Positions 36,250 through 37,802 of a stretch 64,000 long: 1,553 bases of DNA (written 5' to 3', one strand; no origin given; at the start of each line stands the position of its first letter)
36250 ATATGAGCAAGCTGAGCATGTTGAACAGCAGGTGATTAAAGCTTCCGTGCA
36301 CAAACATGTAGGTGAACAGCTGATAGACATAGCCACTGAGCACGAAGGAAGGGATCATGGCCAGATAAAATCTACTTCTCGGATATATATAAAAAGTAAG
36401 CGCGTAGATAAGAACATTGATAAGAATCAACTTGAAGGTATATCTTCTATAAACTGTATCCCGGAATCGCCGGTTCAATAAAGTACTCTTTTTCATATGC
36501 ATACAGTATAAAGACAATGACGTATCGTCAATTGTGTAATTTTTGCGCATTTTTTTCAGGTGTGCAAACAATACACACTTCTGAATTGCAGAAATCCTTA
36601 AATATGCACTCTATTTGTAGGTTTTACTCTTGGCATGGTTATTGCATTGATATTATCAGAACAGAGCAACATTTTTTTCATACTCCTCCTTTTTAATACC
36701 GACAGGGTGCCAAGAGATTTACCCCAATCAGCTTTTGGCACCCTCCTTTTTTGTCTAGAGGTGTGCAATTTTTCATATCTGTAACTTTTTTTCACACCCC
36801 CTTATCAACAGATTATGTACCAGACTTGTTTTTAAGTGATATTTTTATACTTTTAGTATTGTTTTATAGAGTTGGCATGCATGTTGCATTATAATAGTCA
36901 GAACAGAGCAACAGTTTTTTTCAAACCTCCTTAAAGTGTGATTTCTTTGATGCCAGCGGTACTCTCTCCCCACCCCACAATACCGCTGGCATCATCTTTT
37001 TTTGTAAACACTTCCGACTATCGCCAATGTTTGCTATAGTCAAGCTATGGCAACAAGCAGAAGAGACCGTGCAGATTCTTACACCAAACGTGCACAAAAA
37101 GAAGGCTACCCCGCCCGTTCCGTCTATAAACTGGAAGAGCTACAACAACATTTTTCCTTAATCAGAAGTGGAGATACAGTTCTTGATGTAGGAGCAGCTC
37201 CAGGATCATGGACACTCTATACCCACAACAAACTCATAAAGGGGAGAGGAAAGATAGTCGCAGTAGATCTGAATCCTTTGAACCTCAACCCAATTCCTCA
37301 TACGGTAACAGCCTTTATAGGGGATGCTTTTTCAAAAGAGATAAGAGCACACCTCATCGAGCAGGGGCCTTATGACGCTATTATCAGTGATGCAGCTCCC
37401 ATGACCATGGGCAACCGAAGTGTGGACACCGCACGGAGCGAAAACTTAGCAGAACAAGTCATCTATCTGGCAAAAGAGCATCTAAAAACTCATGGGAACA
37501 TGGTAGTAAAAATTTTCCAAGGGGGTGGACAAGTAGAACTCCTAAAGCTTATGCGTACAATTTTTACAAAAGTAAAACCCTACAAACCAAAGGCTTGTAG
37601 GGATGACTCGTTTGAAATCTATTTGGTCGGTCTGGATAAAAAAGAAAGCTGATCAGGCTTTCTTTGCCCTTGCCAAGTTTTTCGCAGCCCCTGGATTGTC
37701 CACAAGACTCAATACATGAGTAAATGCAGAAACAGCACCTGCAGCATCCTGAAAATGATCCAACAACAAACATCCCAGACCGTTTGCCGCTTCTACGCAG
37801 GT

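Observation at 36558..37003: Tandem pair of sigma-54-promoted, terminator-bounded small-RNA candidates with C-rich (anti-Shine-Dalgarno-like) motifs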

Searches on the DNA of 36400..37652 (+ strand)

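Call 4: search_rna_families(source=window, start=36400, end=37100, threshold=evalue, max_evalue=10, show_alignments=3)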
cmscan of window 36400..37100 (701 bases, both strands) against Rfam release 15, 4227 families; matches with E-value up to 10: 2.
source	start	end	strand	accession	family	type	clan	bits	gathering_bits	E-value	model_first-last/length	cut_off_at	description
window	36863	37003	+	RF02100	tfoR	Gene; sRNA;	-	16.7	70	0.23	1-101/101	no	Translational regulator of tfoXVC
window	36690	36756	+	RF00236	ctRNA_pGA1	Gene; antisense;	-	13.7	45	7.3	1-79/79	no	ctRNA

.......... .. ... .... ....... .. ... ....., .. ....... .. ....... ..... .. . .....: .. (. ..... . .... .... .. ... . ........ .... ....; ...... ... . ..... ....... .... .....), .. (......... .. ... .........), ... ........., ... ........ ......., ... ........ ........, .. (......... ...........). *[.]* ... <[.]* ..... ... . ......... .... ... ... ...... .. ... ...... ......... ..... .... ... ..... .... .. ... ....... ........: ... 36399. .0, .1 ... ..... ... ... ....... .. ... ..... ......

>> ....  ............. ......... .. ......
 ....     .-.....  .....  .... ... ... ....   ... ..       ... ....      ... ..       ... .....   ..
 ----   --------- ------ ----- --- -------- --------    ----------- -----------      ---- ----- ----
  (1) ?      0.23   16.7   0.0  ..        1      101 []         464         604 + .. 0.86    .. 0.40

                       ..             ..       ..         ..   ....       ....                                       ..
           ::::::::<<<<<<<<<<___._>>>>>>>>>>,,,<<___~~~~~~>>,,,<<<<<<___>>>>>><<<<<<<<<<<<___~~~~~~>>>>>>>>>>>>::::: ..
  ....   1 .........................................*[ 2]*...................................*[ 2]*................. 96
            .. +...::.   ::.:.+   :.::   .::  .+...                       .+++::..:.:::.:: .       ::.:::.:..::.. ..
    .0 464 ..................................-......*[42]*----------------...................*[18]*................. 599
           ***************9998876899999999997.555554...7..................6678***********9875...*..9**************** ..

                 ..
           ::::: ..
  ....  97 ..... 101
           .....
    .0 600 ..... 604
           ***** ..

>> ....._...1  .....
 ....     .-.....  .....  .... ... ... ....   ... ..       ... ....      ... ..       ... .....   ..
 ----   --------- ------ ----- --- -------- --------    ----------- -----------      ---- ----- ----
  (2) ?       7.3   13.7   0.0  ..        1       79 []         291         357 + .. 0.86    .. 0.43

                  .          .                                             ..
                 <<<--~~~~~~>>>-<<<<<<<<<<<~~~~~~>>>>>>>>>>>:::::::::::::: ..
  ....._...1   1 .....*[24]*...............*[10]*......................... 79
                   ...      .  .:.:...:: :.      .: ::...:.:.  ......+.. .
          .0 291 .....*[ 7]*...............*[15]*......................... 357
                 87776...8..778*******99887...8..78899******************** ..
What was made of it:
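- On Any described RNA family in Rfam 15 (as far as Rfam holds them: Qrr, GlmY/GlmZ, CrcZ, RsaE, LhrC, csRNA, Yfr1): At E up to 10 in 36400-37100, only tfoR (16.7 bits against 70 needed) and ctRNA_pGA1 (13.7 against 45) appear, and both align just the terminator (call 4).
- Closest known: csRNAs. Different: No sequence or structure homology: no Rfam hit at E up to 10 (call 4).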

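Call 54: build_rna_model(alignment_id=A3)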
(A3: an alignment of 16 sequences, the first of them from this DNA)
Model R1 built from alignment A3 (16 sequences, 111 columns); structure: RNAalifold consensus.
model positions 105; base pairs 10; branch points 0; effective number of sequences 1.75; information 0.589 bits per position. Calibrated on 0.2 Mb of random sequence (short: E-values are rough).
structure used (alignment columns):
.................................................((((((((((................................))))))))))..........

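Call 55: search_with_rna_model(model_id=R1, source=window, max_evalue=10, show_alignments=3)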
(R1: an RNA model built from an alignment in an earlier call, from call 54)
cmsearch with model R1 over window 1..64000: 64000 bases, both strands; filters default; matches with E-value up to 10: 4.
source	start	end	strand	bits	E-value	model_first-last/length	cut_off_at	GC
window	36902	37002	+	114.5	6.1e-21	1-105/105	no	0.44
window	36660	36751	+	50.4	2.5e-08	1-105/105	no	0.41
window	55186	55254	+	8.6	4.5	1-105/105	no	0.38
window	16698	16792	-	8.3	5.1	1-105/105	no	0.53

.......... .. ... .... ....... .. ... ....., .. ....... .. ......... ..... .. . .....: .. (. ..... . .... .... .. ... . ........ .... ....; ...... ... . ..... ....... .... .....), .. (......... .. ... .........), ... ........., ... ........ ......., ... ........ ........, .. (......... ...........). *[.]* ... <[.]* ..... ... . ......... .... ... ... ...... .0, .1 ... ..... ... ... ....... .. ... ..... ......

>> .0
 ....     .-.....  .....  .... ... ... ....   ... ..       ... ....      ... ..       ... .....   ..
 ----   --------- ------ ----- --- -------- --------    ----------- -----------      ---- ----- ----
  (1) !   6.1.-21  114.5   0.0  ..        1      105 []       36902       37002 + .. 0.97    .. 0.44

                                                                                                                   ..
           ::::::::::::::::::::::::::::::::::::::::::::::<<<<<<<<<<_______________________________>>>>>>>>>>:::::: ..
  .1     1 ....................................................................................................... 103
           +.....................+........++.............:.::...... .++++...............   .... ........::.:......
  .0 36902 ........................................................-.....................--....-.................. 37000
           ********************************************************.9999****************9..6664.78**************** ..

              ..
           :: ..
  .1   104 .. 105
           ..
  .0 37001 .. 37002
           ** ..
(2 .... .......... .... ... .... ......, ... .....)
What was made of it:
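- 36657..36752 (+): Predicted sRNA 1 (about 96 nt, the 'CUCCUCC type').
- 5' block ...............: 36657-36671
- U7: 36672-36678
- CAU: 36679-36681
- CUCCUCC: 36683-36689
- terminator stem: 36704-36716 / 36732-36744, loop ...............
- T6: 36747-36752. Covariance-model hit 36660-36751, 50.4 bits (call 55).
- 36899..37003 (+): Predicted sRNA 2 (about 105 nt).
- 5' block: 36899-36913
- U7: 36915-36921
- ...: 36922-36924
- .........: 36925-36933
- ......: 36936-36941
- terminator stem: 36948-36961 / 36981-36994
- conserved C-rich loop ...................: 36962-36980
- T7: 36997-37003. Covariance-model hit 36902-37002, 114.5 bits (call 55).
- Model R1, built from transcribed sequence only, hits both modules and nothing else in the window (call 55).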

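Call 56: search_with_rna_model(model_id=R1, sources=[window, L003, L004, L005, L007, L009, L010, L011, L012, L013, L014, L015, L016, L017, L018, L019, L020, L021, L022, L023, L024, L025, L026, L027, L028, L029, L030, L031, L032, L033, L035, L036, L037, L038, L039, L040, L041, L042, L043, L044, L045, L046, L047, L048, L049, L050, L051, L052, L053, L054, L055, L056, L057, L058, L059, L060, L062, L063, L064, L065, L066, L067, L068, L069, L071, L072, L073, L074, L075, L076, L077, L078, L079, L080, L081, L082, L083, L084, L085, L087, L088, L089, L090, L091, L092, L093, L094, L095, L096, L097, L099, L100, L034, L061, L070, L086, L098], max_evalue=0.001, make_alignment=true)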
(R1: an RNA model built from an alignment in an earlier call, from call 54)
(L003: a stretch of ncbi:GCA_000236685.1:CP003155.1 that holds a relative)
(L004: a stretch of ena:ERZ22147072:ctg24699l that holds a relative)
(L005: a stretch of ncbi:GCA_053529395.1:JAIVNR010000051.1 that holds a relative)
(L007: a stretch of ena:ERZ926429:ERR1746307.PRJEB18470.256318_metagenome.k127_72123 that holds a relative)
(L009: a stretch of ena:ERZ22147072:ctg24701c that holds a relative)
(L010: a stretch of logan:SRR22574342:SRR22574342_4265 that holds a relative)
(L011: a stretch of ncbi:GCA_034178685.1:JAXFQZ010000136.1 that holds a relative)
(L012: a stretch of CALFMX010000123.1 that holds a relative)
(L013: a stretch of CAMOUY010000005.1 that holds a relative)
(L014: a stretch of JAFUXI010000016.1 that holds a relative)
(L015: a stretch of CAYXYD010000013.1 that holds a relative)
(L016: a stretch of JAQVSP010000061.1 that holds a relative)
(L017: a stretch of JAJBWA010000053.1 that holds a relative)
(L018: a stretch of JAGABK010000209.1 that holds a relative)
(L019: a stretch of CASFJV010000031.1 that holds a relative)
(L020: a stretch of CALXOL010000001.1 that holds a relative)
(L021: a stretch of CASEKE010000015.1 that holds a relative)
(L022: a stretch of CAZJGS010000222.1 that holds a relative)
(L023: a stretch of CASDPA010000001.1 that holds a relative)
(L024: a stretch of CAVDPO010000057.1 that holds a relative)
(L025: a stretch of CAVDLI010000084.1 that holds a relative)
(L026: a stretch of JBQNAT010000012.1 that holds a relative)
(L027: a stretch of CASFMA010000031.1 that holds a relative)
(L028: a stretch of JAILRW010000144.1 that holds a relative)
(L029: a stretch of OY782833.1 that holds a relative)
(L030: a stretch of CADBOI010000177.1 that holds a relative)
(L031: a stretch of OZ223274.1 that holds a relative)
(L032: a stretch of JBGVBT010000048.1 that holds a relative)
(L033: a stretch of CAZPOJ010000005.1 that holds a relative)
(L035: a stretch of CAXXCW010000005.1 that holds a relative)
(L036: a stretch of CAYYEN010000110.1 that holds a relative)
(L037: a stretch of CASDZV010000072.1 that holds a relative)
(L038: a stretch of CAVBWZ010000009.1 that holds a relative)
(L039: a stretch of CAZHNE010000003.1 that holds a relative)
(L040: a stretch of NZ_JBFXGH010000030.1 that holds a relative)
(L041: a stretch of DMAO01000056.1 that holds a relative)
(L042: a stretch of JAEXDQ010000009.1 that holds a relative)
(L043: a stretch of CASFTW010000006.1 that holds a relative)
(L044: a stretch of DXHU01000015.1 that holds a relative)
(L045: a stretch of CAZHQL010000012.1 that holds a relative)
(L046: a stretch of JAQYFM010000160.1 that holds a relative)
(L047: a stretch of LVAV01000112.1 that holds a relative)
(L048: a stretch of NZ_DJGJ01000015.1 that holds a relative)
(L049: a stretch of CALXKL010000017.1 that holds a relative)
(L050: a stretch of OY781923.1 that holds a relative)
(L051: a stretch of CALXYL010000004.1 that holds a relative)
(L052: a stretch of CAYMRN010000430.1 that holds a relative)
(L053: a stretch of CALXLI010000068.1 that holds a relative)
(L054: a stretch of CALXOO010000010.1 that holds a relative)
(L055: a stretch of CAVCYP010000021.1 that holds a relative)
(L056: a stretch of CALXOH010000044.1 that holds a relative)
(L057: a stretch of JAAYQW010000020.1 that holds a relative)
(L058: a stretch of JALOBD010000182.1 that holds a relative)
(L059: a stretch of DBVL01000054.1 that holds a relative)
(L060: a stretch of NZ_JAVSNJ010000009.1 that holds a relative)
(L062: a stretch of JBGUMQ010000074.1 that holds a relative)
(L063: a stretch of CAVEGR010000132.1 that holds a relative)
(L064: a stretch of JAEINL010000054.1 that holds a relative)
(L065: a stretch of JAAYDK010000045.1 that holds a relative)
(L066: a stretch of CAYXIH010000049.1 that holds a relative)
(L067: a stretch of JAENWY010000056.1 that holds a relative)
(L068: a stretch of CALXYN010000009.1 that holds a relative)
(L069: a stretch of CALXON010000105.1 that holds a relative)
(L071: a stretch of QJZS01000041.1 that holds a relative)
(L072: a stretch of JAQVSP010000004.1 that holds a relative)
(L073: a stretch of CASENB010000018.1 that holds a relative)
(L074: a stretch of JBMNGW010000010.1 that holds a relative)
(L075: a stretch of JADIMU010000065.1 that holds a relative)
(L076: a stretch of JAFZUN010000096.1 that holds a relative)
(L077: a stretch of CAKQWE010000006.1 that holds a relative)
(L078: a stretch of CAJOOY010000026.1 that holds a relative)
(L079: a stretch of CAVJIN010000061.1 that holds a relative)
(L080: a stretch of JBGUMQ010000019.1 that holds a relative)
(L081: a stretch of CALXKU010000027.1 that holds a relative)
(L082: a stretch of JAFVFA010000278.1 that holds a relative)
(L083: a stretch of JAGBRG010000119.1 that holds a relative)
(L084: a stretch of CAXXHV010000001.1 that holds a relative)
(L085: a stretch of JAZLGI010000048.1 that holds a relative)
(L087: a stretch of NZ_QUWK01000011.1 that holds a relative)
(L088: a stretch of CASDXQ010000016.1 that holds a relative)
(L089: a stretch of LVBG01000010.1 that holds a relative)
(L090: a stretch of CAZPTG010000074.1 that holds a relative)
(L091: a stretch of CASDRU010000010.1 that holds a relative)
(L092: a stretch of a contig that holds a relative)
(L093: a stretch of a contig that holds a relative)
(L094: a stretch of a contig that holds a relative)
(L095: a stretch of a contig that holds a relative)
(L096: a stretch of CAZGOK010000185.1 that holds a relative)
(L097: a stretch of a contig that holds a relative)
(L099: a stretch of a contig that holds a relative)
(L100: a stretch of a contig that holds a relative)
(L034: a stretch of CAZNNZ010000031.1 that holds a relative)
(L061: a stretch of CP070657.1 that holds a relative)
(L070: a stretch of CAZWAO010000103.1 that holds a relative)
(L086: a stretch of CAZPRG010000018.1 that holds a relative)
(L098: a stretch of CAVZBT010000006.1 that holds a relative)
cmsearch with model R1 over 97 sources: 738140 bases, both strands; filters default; matches with E-value up to 0.001: 147.
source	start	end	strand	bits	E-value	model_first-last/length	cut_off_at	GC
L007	2850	2951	+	115.7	4e-20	1-105/105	no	0.47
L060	4358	4460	-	115.3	4.8e-20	1-105/105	no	0.44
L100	7379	7479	-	115.2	5.2e-20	1-105/105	no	0.45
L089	3119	3219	+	115.1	5.4e-20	1-105/105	no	0.47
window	36902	37002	+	114.5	7e-20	1-105/105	no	0.44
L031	5253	5355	+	114.3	7.8e-20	1-105/105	no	0.43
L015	3811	3913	+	113.7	9.8e-20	1-105/105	no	0.43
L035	6016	6118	+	113.7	9.8e-20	1-105/105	no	0.43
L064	3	105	-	113.7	9.8e-20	1-105/105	no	0.43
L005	2856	2956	+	113.3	1.2e-19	1-105/105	no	0.45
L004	2862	2962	+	113.2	1.3e-19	1-105/105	no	0.47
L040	7508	7608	+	113.2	1.3e-19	1-105/105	no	0.47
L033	1487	1589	-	113.1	1.3e-19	1-105/105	no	0.44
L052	14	116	-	113.1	1.3e-19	1-105/105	no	0.44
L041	6840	6942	-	112.6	1.6e-19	1-105/105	no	0.43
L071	525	625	-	112.4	1.8e-19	1-105/105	no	0.45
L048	1586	1686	+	111.7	2.5e-19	1-105/105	no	0.48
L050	5120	5221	-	111.5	2.7e-19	1-105/105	no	0.48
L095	3159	3261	-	110.5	4.4e-19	1-105/105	no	0.45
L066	5392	5498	-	110.1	5e-19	1-105/105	no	0.49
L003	2860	2961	+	109.5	6.8e-19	1-105/105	no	0.45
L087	4083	4182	+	109.4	7.1e-19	1-105/105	no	0.47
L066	4872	4976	-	108.9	8.7e-19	1-105/105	no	0.46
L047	1911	2017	-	108.8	9.2e-19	1-105/105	no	0.48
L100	7119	7218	-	108.1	1.3e-18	1-105/105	no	0.46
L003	2504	2603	+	107.7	1.5e-18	1-105/105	no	0.44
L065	4111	4216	-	107.2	1.9e-18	1-105/105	no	0.51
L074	4256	4358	+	105.2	4.8e-18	1-105/105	no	0.5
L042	7434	7539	+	104.8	5.6e-18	1-105/105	no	0.49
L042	7814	7919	+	104.4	6.9e-18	1-105/105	no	0.48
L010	1630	1736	+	103.3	1.1e-17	1-105/105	no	0.49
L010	2680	2785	+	101.4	2.6e-17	1-105/105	no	0.49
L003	2145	2240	+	100.2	4.6e-17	1-105/105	no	0.44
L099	5084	5185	+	97.9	1.3e-16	1-105/105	no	0.5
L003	1779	1877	+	97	2e-16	1-105/105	no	0.4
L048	1835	1937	+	94.5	6.2e-16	1-105/105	no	0.45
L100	6873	6973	-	78.6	8.4e-13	1-105/105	no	0.49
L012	2826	2920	-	75.9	2.9e-12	1-105/105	no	0.53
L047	2456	2558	-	73.8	7.3e-12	1-105/105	no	0.5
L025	296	379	-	72.1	1.6e-11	1-105/105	no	0.46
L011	2845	2948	+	71.8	1.8e-11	1-105/105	no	0.47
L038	1575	1657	+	71.5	2.1e-11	1-105/105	no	0.43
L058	149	243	-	70.4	3.5e-11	1-105/105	no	0.54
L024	1976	2059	+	69.8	4.5e-11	1-105/105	no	0.46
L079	4111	4189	-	67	1.6e-10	1-105/105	no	0.44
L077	1797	1878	-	66.9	1.7e-10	1-105/105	no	0.44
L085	5628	5721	+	66.4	2.1e-10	1-105/105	no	0.39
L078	1579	1667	+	66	2.6e-10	1-105/105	no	0.42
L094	1680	1759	+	65.8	2.7e-10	1-105/105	no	0.49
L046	1085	1184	-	64.9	4.2e-10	1-105/105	no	0.43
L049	6358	6435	+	64.8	4.3e-10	1-105/105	no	0.53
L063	7843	7922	+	64.5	5e-10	1-105/105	no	0.45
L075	6879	6955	-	63.2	8.9e-10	1-105/105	no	0.45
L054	1761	1865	+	62.8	1.1e-09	1-105/105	no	0.44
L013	1303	1380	+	62.4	1.3e-09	1-105/105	no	0.44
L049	6474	6577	+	62.2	1.4e-09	1-105/105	no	0.46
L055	386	466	-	62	1.6e-09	1-105/105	no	0.42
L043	5015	5093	+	61.9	1.6e-09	1-105/105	no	0.42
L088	5580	5658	-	61.9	1.6e-09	1-105/105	no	0.42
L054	1633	1707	+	61.8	1.7e-09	1-105/105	no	0.41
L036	7787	7894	-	61.7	1.8e-09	1-105/105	no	0.42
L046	1236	1313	-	61.3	2.1e-09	1-105/105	no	0.29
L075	6732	6836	-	60.6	2.9e-09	1-105/105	no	0.45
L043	5134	5237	+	59.9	4.1e-09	1-105/105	no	0.44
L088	5436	5539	-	59.9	4.1e-09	1-105/105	no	0.44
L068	3460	3560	-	57.3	1.3e-08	1-105/105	no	0.46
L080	4454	4528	+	56.7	1.7e-08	1-105/105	no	0.43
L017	1188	1263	-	56.1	2.2e-08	1-105/105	no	0.39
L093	3250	3350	+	55.5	2.9e-08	1-105/105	no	0.49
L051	492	589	-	53.9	6.2e-08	1-105/105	no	0.49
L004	2621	2710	+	53.5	7.3e-08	1-105/105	no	0.42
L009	2616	2706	+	53.3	8.1e-08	1-105/105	no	0.34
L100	7636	7726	-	53.3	8.1e-08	1-105/105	no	0.4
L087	3842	3931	+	53.2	8.4e-08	1-105/105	no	0.41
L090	1147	1240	-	52.7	1.1e-07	1-105/105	no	0.34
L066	5184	5239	-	52.6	1.1e-07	1-105/105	no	0.41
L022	972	1062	-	52.5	1.1e-07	1-105/105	no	0.35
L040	7267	7356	+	52.5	1.2e-07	1-105/105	no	0.41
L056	7308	7418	+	51.9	1.5e-07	1-105/105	no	0.41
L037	6153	6255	+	51.4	1.9e-07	1-105/105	no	0.47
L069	6553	6643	-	51.3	2e-07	1-105/105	no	0.48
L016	264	336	+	51.1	2.2e-07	1-105/105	no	0.44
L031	3869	3958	+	51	2.3e-07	1-105/105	no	0.43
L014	4624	4703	-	50.6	2.8e-07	1-105/105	no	0.43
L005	2614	2705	+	50.4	2.9e-07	1-105/105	no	0.41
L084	1144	1234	-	50.2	3.2e-07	1-105/105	no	0.32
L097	720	810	+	50.2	3.2e-07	1-105/105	no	0.32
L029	125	215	+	50.2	3.2e-07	1-105/105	no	0.32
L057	4901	4984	+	50.1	3.4e-07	1-105/105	no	0.39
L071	775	864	-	50.1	3.5e-07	1-105/105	no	0.42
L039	4967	5055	-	49.9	3.8e-07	1-105/105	no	0.37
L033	2816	2905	-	49.6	4.3e-07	1-105/105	no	0.44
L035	4579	4668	+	49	5.6e-07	1-105/105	no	0.43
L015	2418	2506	+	48.7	6.6e-07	1-105/105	no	0.45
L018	544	621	-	48.5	7.1e-07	1-105/105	no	0.47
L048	1345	1436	+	47.5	1.1e-06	1-105/105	no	0.39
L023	3664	3771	+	47.5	1.1e-06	1-105/105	no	0.46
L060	5721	5808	-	47.4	1.2e-06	1-105/105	no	0.44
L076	34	112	+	47.1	1.3e-06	1-105/105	no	0.43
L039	4646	4718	-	46.9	1.4e-06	1-105/105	no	0.38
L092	6936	7011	-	46.8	1.5e-06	1-105/105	no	0.39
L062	2057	2132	-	46.6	1.7e-06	1-105/105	no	0.46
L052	1357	1445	-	46.5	1.7e-06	1-105/105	no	0.44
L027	5510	5600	+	46.4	1.9e-06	1-105/105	no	0.52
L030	2820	2899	+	46.2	2e-06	1-105/105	no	0.46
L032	782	861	-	46.2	2e-06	1-105/105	no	0.46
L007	2602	2693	+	46.2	2e-06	1-105/105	no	0.4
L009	2880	2952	+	46.2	2e-06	1-105/105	no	0.4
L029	381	453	+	46.2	2e-06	1-105/105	no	0.4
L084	886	958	-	46.2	2e-06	1-105/105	no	0.4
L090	925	997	-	46.2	2e-06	1-105/105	no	0.4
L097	997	1069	+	46.2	2e-06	1-105/105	no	0.4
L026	4285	4361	-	46.1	2.2e-06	1-105/105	no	0.43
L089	2867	2959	+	45.9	2.3e-06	1-105/105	no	0.39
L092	6588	6662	-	45.5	2.8e-06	1-105/105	no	0.41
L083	1040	1116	-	45.4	2.8e-06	1-105/105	no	0.43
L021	5300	5372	+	45.4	2.9e-06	1-105/105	no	0.44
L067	5275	5348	-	45.2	3.2e-06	1-105/105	no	0.36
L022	728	799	-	44.6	4.2e-06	1-105/105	no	0.42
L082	5835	5913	-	44.6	4.2e-06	1-105/105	no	0.42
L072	6745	6811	-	43.3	7.4e-06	1-105/105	no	0.49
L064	5262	5349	-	43.1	8.1e-06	1-105/105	no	0.44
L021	5042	5121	+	42.5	1.1e-05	1-105/105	no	0.41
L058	377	454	-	41.2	2e-05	1-105/105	no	0.44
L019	5606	5717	+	40.5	2.6e-05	1-105/105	no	0.39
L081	4318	4429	-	40.5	2.6e-05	1-105/105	no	0.39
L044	331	400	+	40.2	3.1e-05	1-105/105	no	0.4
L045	1003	1079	-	39.7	3.8e-05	1-105/105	no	0.35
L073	5759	5836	-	39.5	4.3e-05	1-105/105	no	0.35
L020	5652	5728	+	39.4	4.3e-05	1-105/105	no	0.34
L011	2625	2699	+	39.4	4.5e-05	1-105/105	no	0.41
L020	5836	5947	+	38.9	5.6e-05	1-105/105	no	0.42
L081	4539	4615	-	38.3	7.1e-05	1-105/105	no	0.32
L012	3052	3128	-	38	8.3e-05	1-105/105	no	0.44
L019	5421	5496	+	37.8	9.2e-05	1-105/105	no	0.32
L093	3116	3192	+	37.5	0.00011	1-105/105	no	0.4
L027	5379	5456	+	37.4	0.00011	1-105/105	no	0.33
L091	3785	3853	-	37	0.00013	1-105/105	no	0.41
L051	646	723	-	36.6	0.00015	1-105/105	no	0.36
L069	6731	6806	-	35.8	0.00023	1-105/105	no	0.42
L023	3233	3305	+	35.6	0.00024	1-105/105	no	0.42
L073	5548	5656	-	35.4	0.00027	1-105/105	no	0.39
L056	7060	7133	+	35.1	0.00032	1-105/105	no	0.45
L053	65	142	-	34.4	0.00043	1-105/105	no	0.37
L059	1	34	-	33.5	0.00065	1-36/105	3'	0.41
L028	7908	8000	+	32.6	0.00098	1-91/105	3'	0.4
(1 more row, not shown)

Alignment A4: 147 matches aligned to the model, 163 columns, each read 5' to 3' on its own strand. Consensus structure (alignment columns), stored with it:
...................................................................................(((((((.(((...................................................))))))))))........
